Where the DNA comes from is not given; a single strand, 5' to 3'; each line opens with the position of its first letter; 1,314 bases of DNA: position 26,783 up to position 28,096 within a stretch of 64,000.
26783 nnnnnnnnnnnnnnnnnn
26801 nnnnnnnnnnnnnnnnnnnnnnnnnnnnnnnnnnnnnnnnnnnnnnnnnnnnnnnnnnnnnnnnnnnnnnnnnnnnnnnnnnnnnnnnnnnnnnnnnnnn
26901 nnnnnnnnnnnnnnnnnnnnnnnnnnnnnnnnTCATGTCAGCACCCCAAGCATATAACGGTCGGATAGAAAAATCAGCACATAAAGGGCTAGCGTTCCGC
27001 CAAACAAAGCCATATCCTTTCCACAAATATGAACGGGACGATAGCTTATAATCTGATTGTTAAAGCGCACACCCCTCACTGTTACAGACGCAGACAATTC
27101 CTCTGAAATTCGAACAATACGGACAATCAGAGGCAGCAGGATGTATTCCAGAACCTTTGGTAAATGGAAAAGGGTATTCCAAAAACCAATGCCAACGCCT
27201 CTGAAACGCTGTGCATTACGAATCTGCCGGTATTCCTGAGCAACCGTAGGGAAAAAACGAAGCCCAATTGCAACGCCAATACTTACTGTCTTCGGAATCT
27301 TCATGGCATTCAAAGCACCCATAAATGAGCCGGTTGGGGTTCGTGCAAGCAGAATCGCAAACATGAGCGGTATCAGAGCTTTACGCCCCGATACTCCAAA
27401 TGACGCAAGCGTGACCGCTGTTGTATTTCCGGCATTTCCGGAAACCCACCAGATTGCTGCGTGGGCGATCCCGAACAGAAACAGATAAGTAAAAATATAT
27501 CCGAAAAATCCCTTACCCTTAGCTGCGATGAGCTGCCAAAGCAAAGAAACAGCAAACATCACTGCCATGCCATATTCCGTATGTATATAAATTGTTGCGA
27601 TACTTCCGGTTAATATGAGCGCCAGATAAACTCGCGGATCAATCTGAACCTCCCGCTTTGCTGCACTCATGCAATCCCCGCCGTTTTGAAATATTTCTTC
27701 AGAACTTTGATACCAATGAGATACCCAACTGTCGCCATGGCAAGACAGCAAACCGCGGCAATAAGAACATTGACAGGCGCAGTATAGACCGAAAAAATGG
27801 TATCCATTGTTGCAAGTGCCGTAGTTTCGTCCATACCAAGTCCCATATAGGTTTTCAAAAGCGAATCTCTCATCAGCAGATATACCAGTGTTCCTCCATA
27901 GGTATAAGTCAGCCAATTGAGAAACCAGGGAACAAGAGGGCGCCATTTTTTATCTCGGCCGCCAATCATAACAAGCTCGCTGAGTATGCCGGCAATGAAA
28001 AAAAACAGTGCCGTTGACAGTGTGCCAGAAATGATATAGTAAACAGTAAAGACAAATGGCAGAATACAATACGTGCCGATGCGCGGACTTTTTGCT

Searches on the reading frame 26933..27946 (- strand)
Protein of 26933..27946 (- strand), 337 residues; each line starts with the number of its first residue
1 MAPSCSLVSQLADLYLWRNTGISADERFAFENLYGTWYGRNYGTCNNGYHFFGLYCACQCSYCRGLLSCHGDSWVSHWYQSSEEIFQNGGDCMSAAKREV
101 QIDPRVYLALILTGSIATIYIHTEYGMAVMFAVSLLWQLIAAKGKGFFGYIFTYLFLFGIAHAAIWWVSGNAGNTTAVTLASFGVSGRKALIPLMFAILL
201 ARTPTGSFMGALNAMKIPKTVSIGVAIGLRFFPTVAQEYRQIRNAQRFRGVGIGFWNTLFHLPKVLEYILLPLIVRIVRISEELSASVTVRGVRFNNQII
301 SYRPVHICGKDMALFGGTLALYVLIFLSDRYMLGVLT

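Call 7: search_protein_families(library=pfam, proteins=[window:26933-27946:-])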
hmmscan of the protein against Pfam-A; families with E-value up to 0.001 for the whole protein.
window:26933-27946:- (337 aa): 1 family
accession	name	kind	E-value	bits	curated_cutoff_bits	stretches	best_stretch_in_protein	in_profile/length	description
PF02361.21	CbiQ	-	4.9e-13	49.7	25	1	108-292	14-207/216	Cobalt transport protein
